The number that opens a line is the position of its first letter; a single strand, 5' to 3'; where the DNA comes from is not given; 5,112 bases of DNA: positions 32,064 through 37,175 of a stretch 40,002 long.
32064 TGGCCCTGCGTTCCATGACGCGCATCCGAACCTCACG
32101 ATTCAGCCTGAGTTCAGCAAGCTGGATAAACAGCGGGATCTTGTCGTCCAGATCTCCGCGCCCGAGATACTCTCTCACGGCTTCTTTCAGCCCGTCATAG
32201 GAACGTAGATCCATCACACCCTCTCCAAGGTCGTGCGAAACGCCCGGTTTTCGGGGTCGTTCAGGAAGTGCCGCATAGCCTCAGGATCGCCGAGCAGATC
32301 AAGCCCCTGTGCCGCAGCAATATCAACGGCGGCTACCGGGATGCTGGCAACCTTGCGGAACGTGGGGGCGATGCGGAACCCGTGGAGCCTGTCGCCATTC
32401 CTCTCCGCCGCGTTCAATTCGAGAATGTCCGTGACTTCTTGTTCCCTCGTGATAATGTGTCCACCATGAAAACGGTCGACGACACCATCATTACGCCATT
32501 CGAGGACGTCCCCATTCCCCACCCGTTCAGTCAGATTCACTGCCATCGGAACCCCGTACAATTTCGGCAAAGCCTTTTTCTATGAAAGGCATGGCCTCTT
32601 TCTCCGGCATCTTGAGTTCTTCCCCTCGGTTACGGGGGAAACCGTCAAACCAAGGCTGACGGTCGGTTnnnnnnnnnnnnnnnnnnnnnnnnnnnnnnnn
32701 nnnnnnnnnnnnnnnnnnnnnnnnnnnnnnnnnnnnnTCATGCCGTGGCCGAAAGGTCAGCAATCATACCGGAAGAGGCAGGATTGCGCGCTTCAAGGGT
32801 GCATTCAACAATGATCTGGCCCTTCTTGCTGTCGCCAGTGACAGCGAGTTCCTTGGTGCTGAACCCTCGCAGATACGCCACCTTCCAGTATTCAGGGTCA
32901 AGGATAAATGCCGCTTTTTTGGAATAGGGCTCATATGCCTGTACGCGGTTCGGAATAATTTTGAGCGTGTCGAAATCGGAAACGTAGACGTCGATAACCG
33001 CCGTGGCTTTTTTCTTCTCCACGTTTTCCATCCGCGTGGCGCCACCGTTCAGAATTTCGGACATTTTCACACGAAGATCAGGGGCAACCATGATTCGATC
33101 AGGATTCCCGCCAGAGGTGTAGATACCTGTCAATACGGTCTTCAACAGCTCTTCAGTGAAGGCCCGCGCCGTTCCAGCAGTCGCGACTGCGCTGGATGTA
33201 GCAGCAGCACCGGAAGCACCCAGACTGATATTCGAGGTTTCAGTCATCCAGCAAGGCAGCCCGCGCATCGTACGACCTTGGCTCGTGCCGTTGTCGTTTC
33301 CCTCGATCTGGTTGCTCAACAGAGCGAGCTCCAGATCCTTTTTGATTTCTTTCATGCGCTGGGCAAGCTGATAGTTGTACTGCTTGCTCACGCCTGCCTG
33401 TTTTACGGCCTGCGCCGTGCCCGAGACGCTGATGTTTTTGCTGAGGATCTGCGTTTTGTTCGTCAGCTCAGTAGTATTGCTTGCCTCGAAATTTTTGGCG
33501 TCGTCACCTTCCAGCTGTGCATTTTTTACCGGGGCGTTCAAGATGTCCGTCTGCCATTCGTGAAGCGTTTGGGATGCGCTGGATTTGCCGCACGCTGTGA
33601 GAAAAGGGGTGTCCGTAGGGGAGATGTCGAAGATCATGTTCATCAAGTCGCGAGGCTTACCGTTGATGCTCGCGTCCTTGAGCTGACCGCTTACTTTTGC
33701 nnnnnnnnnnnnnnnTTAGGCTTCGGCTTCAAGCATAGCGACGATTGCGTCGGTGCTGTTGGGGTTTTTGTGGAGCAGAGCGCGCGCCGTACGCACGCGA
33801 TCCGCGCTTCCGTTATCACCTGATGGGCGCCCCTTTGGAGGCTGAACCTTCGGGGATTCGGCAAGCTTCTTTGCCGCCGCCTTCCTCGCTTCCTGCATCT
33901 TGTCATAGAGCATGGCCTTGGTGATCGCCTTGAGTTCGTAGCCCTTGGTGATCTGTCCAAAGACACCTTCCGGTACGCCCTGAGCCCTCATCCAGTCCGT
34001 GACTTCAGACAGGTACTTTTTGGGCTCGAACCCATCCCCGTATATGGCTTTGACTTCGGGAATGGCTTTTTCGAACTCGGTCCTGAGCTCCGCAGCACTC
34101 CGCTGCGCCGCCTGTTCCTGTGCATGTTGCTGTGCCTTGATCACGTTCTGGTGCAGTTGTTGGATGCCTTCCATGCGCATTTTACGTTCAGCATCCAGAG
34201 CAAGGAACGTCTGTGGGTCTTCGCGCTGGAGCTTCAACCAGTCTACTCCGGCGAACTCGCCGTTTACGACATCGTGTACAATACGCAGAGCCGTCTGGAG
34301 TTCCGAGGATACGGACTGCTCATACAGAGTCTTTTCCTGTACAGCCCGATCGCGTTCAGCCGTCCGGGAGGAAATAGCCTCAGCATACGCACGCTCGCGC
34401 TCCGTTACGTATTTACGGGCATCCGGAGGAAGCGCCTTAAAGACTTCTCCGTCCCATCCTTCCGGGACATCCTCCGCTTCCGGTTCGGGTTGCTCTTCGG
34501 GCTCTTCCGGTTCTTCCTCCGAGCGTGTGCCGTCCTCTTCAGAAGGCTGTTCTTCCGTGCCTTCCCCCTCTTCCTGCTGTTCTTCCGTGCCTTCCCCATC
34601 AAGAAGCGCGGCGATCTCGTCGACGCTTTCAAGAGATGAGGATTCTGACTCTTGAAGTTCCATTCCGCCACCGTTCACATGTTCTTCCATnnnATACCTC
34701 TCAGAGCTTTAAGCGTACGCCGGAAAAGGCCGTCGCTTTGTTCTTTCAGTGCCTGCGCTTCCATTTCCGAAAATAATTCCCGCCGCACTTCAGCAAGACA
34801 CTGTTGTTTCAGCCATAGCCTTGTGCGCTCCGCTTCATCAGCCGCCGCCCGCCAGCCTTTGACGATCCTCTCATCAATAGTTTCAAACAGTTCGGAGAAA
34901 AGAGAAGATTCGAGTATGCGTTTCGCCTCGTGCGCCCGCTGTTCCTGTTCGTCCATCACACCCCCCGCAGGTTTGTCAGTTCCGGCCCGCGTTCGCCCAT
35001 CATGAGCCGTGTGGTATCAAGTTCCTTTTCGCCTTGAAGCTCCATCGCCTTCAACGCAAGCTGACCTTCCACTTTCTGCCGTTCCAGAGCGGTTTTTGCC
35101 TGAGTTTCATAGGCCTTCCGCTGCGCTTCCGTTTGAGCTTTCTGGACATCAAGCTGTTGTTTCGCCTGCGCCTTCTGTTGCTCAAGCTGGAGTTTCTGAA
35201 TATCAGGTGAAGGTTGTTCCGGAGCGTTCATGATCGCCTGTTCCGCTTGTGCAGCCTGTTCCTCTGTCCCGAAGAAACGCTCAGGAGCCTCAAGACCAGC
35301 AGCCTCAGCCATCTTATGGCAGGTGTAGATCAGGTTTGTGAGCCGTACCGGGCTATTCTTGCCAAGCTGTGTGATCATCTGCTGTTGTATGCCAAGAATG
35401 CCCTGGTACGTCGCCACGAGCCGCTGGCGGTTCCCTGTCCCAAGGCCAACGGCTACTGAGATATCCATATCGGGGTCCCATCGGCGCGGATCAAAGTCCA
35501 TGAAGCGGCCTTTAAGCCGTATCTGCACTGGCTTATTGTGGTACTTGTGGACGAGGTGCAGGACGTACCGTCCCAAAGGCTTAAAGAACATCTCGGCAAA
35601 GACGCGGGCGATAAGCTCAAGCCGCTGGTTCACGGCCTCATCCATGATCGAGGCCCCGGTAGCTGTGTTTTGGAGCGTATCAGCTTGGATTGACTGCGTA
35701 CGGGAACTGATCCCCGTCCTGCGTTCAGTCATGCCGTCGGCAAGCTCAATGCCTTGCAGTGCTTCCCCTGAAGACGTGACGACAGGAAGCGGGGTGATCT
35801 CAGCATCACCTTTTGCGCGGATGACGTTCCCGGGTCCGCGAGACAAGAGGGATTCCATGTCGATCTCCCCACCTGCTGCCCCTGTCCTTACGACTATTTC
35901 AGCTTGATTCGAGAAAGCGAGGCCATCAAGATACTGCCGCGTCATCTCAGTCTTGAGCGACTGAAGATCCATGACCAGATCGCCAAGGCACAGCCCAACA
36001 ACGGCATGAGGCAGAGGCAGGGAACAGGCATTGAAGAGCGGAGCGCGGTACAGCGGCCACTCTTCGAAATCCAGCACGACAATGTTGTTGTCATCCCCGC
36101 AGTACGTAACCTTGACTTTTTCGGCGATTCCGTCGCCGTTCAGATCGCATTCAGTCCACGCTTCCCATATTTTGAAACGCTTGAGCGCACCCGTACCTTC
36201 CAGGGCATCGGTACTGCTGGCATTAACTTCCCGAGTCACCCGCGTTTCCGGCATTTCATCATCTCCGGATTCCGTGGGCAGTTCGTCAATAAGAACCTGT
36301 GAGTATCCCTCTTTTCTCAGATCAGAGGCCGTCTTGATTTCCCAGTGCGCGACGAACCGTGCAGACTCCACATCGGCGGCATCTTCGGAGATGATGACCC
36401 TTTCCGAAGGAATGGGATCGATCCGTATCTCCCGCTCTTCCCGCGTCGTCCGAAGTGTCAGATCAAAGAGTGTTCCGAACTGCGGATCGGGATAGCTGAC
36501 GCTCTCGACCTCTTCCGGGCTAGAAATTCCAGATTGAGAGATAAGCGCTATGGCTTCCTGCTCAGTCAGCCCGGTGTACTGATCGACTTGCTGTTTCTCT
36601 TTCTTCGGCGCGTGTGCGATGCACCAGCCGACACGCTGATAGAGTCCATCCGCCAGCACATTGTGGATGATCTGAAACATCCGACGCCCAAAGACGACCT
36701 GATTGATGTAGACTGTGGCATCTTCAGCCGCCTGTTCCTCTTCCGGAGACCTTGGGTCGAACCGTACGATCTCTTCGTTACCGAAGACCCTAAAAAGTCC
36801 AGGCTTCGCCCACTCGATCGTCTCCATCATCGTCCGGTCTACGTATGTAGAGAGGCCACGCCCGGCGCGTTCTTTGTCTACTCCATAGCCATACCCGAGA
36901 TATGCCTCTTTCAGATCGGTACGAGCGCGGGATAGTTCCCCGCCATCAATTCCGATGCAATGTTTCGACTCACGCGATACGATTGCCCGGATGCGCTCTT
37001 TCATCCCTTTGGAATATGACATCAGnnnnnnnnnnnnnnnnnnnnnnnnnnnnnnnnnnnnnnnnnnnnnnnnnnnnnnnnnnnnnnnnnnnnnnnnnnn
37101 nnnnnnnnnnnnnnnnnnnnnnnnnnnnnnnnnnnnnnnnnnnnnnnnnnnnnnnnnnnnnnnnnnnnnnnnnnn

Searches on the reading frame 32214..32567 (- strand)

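Call 28: search_protein_families(library=phrogs, proteins=[window:32214-32567:-], max_evalue=0.001)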
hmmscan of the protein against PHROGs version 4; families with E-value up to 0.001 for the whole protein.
window:32214-32567:- (117 aa): 1 family
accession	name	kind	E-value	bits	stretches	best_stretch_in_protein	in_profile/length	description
phrog_3982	-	unknown function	2.2e-11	45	1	35-113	29-108/112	-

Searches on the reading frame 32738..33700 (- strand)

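Call 28: search_protein_families(library=phrogs, proteins=[window:32738-33700:-], max_evalue=0.001)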
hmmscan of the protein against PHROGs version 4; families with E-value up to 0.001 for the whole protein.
window:32738-33700:- (320 aa): 1 family
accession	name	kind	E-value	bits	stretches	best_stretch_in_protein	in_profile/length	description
phrog_1328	-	head and packaging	2.1e-96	325.3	1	11-319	16-309/583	major head protein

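Call 77: search_protein_families(library=phrogs, proteins=[P0282], max_evalue=0.01)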
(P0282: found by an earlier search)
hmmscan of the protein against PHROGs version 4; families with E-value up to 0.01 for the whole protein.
P0282 (203 aa): 0 families

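Call 98: search_protein_families(library=ncbifam, proteins=[P0282], max_evalue=0.1)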
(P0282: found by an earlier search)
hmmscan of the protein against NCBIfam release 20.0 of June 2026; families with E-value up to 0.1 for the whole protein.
P0282 (203 aa): 1 family
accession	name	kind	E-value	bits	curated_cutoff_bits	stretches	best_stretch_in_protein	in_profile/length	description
NF003392.1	PRK04542.1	equivalog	0.087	12.7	216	0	102-143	65-105/187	elongation factor P-like protein EfpL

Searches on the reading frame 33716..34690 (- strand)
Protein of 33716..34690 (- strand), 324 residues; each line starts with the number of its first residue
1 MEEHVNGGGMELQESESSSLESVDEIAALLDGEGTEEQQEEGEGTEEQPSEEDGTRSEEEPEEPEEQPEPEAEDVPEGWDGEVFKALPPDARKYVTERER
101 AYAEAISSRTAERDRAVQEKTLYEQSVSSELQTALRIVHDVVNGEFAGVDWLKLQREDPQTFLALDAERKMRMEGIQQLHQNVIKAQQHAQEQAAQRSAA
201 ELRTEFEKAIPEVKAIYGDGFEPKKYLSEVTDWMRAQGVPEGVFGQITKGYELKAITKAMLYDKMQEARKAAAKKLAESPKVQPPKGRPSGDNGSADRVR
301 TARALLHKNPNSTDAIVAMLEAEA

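Call 28: search_protein_families(library=phrogs, proteins=[window:33716-34690:-], max_evalue=0.001)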
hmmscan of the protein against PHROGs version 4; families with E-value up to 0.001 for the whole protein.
window:33716-34690:- (324 aa): 2 families
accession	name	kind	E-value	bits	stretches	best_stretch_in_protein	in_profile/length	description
phrog_3927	-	head and packaging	4.7e-15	56.9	1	4-320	14-339/342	head scaffolding protein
phrog_9013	-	head and packaging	1.8e-08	35.1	1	13-306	61-350/365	head scaffolding protein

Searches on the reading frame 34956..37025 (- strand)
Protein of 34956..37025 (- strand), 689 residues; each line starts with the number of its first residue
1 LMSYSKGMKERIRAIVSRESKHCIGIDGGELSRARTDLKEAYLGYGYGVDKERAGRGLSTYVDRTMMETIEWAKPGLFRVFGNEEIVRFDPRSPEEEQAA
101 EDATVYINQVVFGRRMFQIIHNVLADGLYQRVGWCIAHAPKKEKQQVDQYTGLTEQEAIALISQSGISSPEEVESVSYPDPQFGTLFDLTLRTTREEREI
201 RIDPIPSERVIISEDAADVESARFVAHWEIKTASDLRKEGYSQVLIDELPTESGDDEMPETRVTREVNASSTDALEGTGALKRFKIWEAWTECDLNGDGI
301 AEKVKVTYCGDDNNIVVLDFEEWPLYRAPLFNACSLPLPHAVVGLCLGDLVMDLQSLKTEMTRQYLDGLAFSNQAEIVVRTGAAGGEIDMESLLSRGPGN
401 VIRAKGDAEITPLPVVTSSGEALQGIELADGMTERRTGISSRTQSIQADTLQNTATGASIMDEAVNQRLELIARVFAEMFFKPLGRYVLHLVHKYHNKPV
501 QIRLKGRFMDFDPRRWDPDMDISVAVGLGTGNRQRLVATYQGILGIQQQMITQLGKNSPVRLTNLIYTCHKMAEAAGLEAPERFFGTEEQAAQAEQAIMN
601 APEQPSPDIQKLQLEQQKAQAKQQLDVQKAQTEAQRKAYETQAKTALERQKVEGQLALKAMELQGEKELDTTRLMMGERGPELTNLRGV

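Call 28: search_protein_families(library=phrogs, proteins=[window:34956-37025:-], max_evalue=0.001)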
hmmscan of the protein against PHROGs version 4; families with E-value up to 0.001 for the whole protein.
window:34956-37025:- (689 aa): 2 families
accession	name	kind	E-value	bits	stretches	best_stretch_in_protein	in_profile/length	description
phrog_1216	-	head and packaging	4.1e-107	360.5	1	8-668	12-677/714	portal protein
phrog_332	-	connector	5.9e-20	72.1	1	83-635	83-548/560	head-tail adaptor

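Call 30: search_dna_similar(query=window:34956-37025:-, collection=phages, mode=protein, max_rows=15)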
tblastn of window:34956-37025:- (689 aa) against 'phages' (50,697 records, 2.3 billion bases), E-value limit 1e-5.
Records with a match: 368; places in all: 370; records where one place covers at least 80% of the query: 235.
Best place of each record, by identity: <60% 368.
By first word of the organism name: Pseudomonas 124; Escherichia 94; Vibrio 47; Salmonella 16; Aeromonas 11; Proteus 8; Sulfitobacter 7; Cronobacter 7; Alteromonas 7; Caudoviricetes 6; and 22 more.
By host as written in the record: Escherichia coli 52; Pseudomonas aeruginosa 51; - 50; Pseudomonas aeruginosa PAO1 16; Aeromonas hydrophila 9; Pseudomonas sp. 7; Vibrio parahaemolyticus 7; Sulfitobacter sp. CB2047 6; and 101 more.
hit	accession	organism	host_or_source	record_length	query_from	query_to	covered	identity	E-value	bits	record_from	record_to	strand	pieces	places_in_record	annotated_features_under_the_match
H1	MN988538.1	Rhizobium phage RHph_Y25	Rhizobium etli N6212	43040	10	675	97%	29.4%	6e-53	204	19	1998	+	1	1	portal protein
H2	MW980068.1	Rhizobium phage RHEph18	Rhizobium etli sv. phaseoli N561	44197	10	675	97%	29.4%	8e-53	203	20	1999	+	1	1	portal protein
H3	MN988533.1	Rhizobium phage RHph_N2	Rhizobium etli N741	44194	10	675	97%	29.4%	1e-52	202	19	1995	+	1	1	portal protein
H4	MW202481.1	Caudoviricetes sp.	Manatee Spring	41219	40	678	93%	30.5%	2e-71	259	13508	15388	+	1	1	head to tail connecting protein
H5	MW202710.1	Caudoviricetes sp.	Manatee Spring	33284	57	676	90%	30.5%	6e-65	239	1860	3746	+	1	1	head to tail connecting protein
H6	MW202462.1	Caudoviricetes sp.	Manatee Spring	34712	8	585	84%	32.2%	1e-76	274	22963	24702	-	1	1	head to tail connecting protein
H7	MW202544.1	Bacteriophage sp.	Manatee Spring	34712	8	585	84%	32.2%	1e-76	274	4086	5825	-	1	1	head to tail connecting protein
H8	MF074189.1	Sinorhizobium phage phiM5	Sinorhizobium meliloti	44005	35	666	92%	29.3%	1e-48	191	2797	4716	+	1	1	portal protein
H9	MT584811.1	Sulfitobacter phage phiGT1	Sulfitobacter sp. HGT1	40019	12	660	94%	27.8%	6e-45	179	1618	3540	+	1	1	portal protein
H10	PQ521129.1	Photobacterium phage PhCF1.2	Photobacterium ganghwense CF1.2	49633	42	662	90%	29.0%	7e-48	188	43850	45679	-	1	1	portal protein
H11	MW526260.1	Pseudomonas phage PhL_UNISO_PA-DSM_ph0041x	Pseudomonas aeruginosa DSM 19880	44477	23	668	94%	27.3%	5e-51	198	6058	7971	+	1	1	putative portal protein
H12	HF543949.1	Pseudomonas phage vB_PaeP_p2-10_Or1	Pseudomonas aeruginosa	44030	23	668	94%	27.3%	1e-50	196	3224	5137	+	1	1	putative portal protein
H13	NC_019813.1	Pseudomonas phage vB_PaeP_p2-10_Or1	Pseudomonas aeruginosa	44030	23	668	94%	27.3%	1e-50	196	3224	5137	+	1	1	portal protein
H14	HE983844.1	Pseudomonas phage vB_PaeP_C1-14_Or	Pseudomonas aeruginosa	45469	23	668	94%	27.3%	1e-50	196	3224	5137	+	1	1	putative portal protein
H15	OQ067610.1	Pseudomonas phage FJK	Pseudomonas aeruginosa Paer40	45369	23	668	94%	27.2%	1e-50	197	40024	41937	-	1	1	portal (connector) protein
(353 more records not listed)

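Call 77: search_protein_families(library=phrogs, proteins=[P0282], max_evalue=0.01)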
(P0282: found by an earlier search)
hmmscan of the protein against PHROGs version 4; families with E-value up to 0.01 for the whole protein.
P0282 (203 aa): 0 families

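Call 98: search_protein_families(library=ncbifam, proteins=[P0282], max_evalue=0.1)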
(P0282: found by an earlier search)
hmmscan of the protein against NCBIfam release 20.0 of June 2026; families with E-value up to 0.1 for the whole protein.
P0282 (203 aa): 1 family
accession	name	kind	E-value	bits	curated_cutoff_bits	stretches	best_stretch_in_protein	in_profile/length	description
NF003392.1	PRK04542.1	equivalog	0.087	12.7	216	0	102-143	65-105/187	elongation factor P-like protein EfpL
